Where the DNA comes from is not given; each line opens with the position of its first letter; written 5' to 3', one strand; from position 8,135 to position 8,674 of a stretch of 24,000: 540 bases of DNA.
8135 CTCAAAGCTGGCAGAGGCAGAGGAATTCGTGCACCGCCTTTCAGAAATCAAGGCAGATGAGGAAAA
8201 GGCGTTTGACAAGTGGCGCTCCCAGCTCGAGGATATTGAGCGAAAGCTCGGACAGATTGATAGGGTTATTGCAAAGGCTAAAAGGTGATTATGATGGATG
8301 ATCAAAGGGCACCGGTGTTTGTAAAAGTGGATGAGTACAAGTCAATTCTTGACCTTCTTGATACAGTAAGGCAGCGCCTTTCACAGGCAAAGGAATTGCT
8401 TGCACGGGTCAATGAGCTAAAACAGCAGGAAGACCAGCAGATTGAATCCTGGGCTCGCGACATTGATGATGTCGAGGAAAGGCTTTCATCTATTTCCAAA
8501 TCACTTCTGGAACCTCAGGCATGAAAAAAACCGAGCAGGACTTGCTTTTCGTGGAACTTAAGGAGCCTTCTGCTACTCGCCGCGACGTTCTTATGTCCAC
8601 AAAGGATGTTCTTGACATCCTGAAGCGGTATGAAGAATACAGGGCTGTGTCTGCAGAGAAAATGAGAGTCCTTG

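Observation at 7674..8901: Three translationally coupled coiled-coil genes share a VDEY[KR]SI...W...D[IV]E[ER][KR]L module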

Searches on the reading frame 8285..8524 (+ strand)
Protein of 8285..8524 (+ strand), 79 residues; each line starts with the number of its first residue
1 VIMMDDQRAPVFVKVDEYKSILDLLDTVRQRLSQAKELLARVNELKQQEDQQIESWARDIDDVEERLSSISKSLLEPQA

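Call 3: search_protein_families(library=pfam, proteins=[window:8285-8524:+], max_evalue=10)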
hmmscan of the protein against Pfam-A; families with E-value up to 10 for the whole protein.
window:8285-8524:+ (79 aa): 18 families
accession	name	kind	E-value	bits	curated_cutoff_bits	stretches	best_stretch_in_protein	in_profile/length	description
PF23268.1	RIN1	-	4.9e-05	24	27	1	16-77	33-90/95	RIN1-like domain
PF15456.11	Uds1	-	0.0036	17.9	28.8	1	33-79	71-117/123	Up-regulated During Septation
PF20489.3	Birna_RdRp_C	-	0.0064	17.4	28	1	20-68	35-81/106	Birnavirus RNA dependent RNA polymerase (VP1), C-terminal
PF02671.26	PAH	-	0.0084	16.3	21.3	1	17-45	2-30/45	Paired amphipathic helix repeat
PF10157.14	BORCS6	-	0.0097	16.5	35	1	20-68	51-98/101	BLOC-1-related complex sub-unit 6 C-terminal helix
PF07544.18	Med9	-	0.012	16.1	26.9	1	25-74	28-73/80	RNA polymerase II transcription mediator complex subunit 9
PF09155.15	DUF1940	-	0.012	16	25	1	13-66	37-87/143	Domain of unknown function (DUF1940)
PF17173.10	DUF5129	-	0.023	14.3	27.3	1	15-71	238-294/337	Domain of unknown function (DUF5129)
PF23831.1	DUF7201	-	0.037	14.2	27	1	35-74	61-100/142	Coiled-coil region of unknown function (DUF7201)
PF20379.3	DUF6674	-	0.037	14.1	28.5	1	19-75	39-90/251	Family of unknown function (DUF6674)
PF07295.17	DUF1451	-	0.045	14.3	26.1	1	26-72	12-59/146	Zinc-ribbon containing domain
PF20162.4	Etd1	-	0.05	14.6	27.5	1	18-51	41-74/98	Septation protein etd1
PF18052.6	Rx_N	-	0.056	14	27.7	1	20-63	22-64/93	Rx N-terminal domain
PF18699.6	MRPL52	-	0.057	14.1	26.6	1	28-77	40-89/92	Mitoribosomal protein mL52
PF18474.7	DUF5614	-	0.084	12.6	25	1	27-60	6-39/221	Family of unknown function (DUF5614)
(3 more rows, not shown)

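Call 4: search_protein_families(library=ncbifam, proteins=[window:8285-8524:+], max_evalue=10)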
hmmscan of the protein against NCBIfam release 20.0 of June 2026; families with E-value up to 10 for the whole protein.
window:8285-8524:+ (79 aa): 6 families
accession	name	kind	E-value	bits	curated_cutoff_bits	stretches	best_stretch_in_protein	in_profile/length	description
NF047516.1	LA_3659_fam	equivalog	0.0012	18.5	36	1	11-74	77-143/221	LA_3659 family protein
NF047514.1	SpiroCoCo_N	equivalog_domain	0.0012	18.5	75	1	11-74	77-143/221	SpiroCoCo family coiled-coil protein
NF045487.1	ASRP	equivalog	0.0039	15.8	300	1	15-72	120-239/593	archaea-specific SMC-related protein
NF010598.0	PRK13992.1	equivalog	0.067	12.6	183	1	11-69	11-65/205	septum site-determining protein MinC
TIGR02508.1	type_III_yscG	equivalog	0.087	13.1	97.15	1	13-60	63-110/116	YscG family type III secretion system chaperone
NF003619.0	PRK05261.1-4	subfamily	0.15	9.9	962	1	12-65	738-791/799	phosphoketolase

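Call 6: find_homologous_proteins(query=window:8285-8521:+)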
Query window:8285-8521:+ (79 aa): 51 proteins with E <= 0.001 among 51 candidates.
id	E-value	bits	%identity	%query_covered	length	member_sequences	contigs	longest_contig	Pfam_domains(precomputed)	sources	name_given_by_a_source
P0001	6.3e-39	148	100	97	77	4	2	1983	-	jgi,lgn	jgi:chromosome segregation ATPase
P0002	1.7e-34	134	87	97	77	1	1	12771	-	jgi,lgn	jgi:hypothetical protein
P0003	1.5e-32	128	83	97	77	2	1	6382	-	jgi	jgi:hypothetical protein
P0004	1.5e-32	128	80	100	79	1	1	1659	-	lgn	-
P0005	2.6e-32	127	84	96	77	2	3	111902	-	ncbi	ncbi:MAG: hypothetical protein QXR48_02840 [Candidatus Woesearchaeota archaeon]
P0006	2.9e-32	127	85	95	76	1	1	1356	-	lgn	-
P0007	4.6e-32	127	86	96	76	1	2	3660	-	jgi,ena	-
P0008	4.8e-32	126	84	95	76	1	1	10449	-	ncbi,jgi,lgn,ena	jgi:hypothetical protein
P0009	5.6e-32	126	80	100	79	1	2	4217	-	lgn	-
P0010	7.0e-32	126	82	97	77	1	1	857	-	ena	-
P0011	7.5e-32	126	85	95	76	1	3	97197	-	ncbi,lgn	ncbi:MAG: hypothetical protein QXM31_01295 [Candidatus Woesearchaeota archaeon]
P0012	1.6e-31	125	78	100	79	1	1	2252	-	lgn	-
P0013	2.1e-31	124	82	96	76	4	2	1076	-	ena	-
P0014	2.2e-31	124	83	95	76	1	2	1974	-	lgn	-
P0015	2.3e-31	124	82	96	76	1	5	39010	-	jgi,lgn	jgi:hypothetical protein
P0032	1.2e-29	119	77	95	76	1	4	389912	-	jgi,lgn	jgi:hypothetical protein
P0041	6.7e-29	117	77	92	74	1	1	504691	-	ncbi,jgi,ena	-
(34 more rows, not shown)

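Call 22: search_solved_structures(query=A4, max_evalue=10)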
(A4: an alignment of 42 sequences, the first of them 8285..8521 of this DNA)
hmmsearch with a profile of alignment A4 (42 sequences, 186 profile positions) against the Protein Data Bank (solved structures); distinct sequences matched with E-value up to 10: 3.
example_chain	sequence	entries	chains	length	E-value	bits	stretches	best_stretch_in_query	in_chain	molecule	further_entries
2f23_A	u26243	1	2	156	2.7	11.5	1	125-183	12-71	Anti-cleavage anti-greA transcription factor gfh1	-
2eul_A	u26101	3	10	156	2.7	11.5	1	125-183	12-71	anti-cleavage anti-GreA transcription factor Gfh1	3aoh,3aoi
5id3_A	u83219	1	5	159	4.6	10.8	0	95-144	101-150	Mitochondrial Calcium Uniporter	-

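Call 26: find_encoding_contigs(protein=P0041, flank=8000, max_places=2)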
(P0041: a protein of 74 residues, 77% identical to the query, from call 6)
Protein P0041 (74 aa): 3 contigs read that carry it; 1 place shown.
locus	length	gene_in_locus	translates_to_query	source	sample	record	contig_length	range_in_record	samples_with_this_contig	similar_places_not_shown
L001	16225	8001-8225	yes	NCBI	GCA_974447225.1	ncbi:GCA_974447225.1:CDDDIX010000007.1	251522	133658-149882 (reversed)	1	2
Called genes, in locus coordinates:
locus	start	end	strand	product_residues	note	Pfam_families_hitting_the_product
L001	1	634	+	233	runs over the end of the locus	PF02683:DsbD_TM, PF13386:DsbD_2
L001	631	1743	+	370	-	PF00578:AhpC-TSA, PF08534:Redoxin, PF13905:Thioredoxin_8, PF17991:Thioredoxin_10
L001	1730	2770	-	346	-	PF01170:UPF0020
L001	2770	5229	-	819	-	PF00521:DNA_topoisoIV, PF03989:DNA_gyraseA_C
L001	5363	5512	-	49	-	-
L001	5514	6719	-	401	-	PF04079:SMC_ScpB, PF22665:WHD_DUF6293 (faint)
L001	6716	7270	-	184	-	PF27325:MJ0538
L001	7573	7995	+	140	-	-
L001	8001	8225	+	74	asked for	-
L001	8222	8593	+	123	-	-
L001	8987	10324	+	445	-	PF00753:Lactamase_B (weak), PF12706:Lactamase_B_2, PF22505:RNase_J_b_CASP, PF07521:RMMBL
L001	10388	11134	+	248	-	PF00705:PCNA_N, PF02144:Rad1 (faint), PF04139:Rad9 (weak), PF02747:PCNA_C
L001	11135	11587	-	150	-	-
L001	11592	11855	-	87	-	-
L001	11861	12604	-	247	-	-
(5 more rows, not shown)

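Call 27: find_encoding_contigs(protein=P0032, flank=8000, max_places=2)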
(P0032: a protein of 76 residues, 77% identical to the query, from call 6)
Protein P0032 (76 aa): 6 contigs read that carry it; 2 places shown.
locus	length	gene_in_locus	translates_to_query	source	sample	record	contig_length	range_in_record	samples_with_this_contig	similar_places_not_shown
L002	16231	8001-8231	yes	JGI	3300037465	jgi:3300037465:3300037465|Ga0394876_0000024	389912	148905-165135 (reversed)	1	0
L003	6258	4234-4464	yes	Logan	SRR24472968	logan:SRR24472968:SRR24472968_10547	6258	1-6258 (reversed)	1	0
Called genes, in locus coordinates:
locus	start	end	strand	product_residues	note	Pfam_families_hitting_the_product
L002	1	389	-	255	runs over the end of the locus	-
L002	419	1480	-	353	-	PF01170:UPF0020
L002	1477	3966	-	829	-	PF00521:DNA_topoisoIV, PF03989:DNA_gyraseA_C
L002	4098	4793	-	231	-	PF08713:DNA_alkylation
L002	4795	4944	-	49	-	-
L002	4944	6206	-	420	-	PF04079:SMC_ScpB, PF22665:WHD_DUF6293 (faint)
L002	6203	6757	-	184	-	PF27325:MJ0538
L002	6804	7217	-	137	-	-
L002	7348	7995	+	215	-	-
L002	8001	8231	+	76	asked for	-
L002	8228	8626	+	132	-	-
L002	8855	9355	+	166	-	PF00293:NUDIX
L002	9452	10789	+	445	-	PF00753:Lactamase_B, PF12706:Lactamase_B_2, PF22505:RNase_J_b_CASP, PF07521:RMMBL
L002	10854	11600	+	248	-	PF00705:PCNA_N, PF02144:Rad1 (weak), PF04139:Rad9 (weak), PF02747:PCNA_C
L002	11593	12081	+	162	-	-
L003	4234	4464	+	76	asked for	-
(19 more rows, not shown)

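Call 29: predict_structure(alignment_id=A4)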
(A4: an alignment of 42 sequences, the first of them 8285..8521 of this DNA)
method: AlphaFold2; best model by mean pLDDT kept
length: 79 residues; sequences in the alignment: 42
mean_pLDDT: 88.0   pTM: 0.53
mean pLDDT of the five models: 88.0, 88.0, 87.4, 85.2, 84.4
residues with pLDDT >= 90: 54; 70-90: 13; 50-70: 9; < 50: 3
segments of 3 or more residues with pLDDT < 50: 1-3
pLDDT, mean of each block of 10 residues (from residue 1): 54 82 97 98 98 98 96 80
secondary structure, 60 per line:
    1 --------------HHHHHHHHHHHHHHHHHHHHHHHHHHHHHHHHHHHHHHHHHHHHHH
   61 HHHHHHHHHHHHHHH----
elements in order: H15-75

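Call 30: search_protein_representatives(alignment_id=A4)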
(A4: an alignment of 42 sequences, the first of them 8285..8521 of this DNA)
Query: 42 sequences, 186 profile positions. Proteins with E-value up to 0.001 (for the whole library): 3220; up to 1e-10: 1423; up to 1e-30: 28. The best 150 are listed.
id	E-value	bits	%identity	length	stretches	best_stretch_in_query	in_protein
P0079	6.0e-59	215.8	-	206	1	1-186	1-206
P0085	6.5e-56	205.9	-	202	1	1-186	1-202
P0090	2.2e-50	187.9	-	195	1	1-185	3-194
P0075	3.0e-49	184.2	-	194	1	1-186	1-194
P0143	8.3e-47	176.2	-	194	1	1-186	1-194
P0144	1.0e-42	162.9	-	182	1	2-185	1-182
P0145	4.3e-42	160.9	-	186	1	1-183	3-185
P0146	1.8e-41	158.8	-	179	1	2-183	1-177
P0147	2.2e-40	155.3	-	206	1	1-184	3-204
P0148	2.8e-38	148.4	-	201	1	2-185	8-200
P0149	2.7e-37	145.2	-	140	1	54-186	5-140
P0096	1.6e-36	142.7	-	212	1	2-184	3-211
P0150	5.5e-36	140.9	-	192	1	1-185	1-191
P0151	1.4e-35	139.6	-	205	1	1-185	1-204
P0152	2.2e-35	139.0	-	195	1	2-185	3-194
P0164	3.3e-31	125.4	-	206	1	2-183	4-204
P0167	2.6e-30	122.5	-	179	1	2-184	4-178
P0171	1.1e-29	120.3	-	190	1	2-184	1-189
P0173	9.5e-29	117.4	-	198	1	2-183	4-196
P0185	3.1e-27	112.4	-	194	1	2-183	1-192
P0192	3.1e-26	109.2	-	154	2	90-185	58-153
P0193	3.3e-26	109.1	-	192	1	2-183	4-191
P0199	2.1e-25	106.5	-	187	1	2-184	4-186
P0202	2.6e-25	106.2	-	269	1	28-185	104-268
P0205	4.3e-25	105.4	-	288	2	12-184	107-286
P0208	5.6e-25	105.1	-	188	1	2-184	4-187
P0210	7.2e-25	104.7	-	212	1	13-183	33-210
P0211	9.1e-25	104.4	-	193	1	1-183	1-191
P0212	9.2e-25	104.4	-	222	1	4-184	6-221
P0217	2.3e-24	103.1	-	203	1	2-183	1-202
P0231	8.7e-24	101.2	-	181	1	2-184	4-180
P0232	8.8e-24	101.2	-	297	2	13-183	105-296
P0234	1.1e-23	100.9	-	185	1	10-185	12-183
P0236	1.4e-23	100.5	-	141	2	65-182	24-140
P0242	4.0e-23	99.0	-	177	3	115-184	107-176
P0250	7.1e-23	98.2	-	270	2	14-183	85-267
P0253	8.3e-23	98.0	-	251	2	9-185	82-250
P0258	2.4e-22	96.5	-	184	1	3-183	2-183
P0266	5.7e-22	95.2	-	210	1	1-184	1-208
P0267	7.9e-22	94.8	-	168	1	2-185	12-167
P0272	1.1e-21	94.3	-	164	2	85-184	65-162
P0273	1.1e-21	94.3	-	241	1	6-183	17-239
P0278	1.7e-21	93.7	-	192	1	2-183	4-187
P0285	5.3e-21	92.1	-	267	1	7-182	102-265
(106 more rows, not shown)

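Call 32: list_cluster_members(proteins=[P0205, P0232, P0202, P0250, P0285, P0253, P0273, P0242, P0236, P0192])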
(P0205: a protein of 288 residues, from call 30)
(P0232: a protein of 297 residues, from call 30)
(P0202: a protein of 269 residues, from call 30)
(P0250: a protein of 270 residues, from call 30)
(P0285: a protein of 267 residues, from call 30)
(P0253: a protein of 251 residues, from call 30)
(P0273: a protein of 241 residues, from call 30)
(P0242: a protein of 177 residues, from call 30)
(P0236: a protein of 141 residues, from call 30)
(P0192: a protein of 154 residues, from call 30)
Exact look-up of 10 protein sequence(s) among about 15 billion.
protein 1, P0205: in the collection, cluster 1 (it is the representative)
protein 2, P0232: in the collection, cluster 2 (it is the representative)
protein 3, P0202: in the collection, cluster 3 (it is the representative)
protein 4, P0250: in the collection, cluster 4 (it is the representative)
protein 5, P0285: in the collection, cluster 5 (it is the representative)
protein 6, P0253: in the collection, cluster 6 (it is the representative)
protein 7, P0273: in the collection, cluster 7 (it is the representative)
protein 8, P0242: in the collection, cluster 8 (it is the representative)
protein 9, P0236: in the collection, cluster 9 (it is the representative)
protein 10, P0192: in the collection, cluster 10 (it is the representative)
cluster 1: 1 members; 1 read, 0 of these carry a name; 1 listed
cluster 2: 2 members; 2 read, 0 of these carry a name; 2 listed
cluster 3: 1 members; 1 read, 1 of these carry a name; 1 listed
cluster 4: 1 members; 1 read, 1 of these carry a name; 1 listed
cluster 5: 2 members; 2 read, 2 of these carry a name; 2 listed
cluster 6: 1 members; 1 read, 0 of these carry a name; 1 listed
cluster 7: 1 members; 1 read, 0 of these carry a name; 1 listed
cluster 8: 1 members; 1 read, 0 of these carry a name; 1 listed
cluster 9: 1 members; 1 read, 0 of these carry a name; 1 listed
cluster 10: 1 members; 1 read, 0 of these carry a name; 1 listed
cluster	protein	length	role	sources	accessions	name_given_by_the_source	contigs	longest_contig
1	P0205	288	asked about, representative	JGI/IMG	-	-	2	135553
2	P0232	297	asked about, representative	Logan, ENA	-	-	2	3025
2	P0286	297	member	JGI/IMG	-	-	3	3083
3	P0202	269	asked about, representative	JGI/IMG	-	hypothetical protein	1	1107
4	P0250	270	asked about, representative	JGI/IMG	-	hypothetical protein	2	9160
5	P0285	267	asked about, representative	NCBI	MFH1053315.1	MAG: hypothetical protein V1740_02750 [Candidatus Woesearchaeota archaeon]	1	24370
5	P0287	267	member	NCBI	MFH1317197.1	MAG: hypothetical protein ABII01_06760 [Candidatus Woesearchaeota archaeon]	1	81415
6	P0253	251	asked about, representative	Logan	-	-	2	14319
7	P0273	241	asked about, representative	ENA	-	-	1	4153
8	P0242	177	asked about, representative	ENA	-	-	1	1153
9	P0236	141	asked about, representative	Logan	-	-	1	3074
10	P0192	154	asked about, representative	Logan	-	-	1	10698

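Call 50: list_cluster_members(proteins=[P0208, P0211, P0231, P0272, P0258, P0234, P0267, P0278, P0266, P0193])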
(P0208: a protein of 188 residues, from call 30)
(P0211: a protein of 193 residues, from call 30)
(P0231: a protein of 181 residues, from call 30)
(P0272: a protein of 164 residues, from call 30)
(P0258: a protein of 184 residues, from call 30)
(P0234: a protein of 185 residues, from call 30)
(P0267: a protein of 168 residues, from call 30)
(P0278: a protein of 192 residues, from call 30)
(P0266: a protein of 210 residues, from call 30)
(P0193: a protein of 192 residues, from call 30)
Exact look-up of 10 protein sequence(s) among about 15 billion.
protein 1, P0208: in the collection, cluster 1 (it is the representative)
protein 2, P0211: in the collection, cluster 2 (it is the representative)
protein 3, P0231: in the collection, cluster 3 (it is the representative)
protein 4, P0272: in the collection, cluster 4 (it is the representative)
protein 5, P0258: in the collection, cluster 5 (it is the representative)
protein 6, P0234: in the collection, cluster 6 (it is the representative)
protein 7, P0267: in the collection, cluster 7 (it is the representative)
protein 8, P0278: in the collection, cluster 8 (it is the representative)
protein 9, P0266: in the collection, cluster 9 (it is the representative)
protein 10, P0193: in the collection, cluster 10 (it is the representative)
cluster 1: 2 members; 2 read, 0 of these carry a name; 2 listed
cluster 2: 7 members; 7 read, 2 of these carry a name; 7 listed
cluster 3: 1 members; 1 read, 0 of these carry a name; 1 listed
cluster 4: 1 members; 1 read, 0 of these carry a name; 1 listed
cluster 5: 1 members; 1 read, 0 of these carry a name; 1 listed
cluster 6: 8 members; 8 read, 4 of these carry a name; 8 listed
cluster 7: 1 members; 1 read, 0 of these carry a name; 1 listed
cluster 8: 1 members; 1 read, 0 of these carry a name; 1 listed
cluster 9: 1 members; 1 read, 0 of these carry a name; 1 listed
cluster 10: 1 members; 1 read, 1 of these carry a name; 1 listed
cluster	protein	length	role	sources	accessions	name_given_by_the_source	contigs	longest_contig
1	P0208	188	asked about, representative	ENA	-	-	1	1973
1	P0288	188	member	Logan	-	-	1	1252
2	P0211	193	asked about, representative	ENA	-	-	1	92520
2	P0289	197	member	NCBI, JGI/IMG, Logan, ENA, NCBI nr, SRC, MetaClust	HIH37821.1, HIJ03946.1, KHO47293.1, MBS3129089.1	hypothetical protein J4460_00290 [Candidatus Woesearchaeota archaeon] | MAG: metalloproteinase, extracellular matrix glycoprotein VMP22 [archaeon GW2011_AR4] | \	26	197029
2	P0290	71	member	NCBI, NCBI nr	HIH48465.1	TPA: hypothetical protein HA296_02560, partial [Candidatus Woesearchaeota archaeon] | hypothetical protein [Candidatus Woesearchaeota archaeon]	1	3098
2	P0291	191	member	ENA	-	-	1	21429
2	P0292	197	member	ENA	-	-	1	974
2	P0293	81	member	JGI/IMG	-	-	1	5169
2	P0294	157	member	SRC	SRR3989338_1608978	-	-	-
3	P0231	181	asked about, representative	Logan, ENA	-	-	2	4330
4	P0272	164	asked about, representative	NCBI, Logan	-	-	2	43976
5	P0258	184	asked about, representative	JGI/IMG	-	-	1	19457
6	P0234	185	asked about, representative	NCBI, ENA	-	-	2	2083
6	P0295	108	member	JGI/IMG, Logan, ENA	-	hypothetical protein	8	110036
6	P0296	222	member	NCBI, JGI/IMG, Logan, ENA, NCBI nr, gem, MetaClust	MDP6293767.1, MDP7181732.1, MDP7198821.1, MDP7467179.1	MAG: hypothetical protein QF486_04350 [Candidatus Woesearchaeota archaeon] | hypothetical protein | hypothetical protein [Candidatus Woesearchaeota archaeon]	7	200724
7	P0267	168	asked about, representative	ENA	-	-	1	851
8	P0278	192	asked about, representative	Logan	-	-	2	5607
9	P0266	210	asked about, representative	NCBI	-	-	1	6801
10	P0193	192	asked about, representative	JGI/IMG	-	hypothetical protein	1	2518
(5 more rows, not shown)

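Call 80: fold_search(model_id=the predicted structure, library=pdb)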
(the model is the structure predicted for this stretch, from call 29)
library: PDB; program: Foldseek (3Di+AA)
matches with E <= 10: 0; with E <= 0.001: 0
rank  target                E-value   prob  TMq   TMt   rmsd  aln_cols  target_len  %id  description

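Call 81: search_protein_families(library=padloc, proteins=[window:8294-8521:+], max_evalue=0.01)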
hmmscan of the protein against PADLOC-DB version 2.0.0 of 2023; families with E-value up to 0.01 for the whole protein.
window:8294-8521:+ (76 aa): 2 families
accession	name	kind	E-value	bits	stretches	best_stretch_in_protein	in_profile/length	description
PDLC02722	PbeC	-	0.0047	13.6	1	11-72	336-402/643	PbeC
PDLC01729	typeIV_DinG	-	0.0065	13.2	1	4-70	219-284/666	Csf4_0_IVA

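Call 82: search_protein_families(library=phrogs, proteins=[window:8294-8521:+], max_evalue=0.01)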
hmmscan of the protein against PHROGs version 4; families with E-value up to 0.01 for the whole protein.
window:8294-8521:+ (76 aa): 0 families
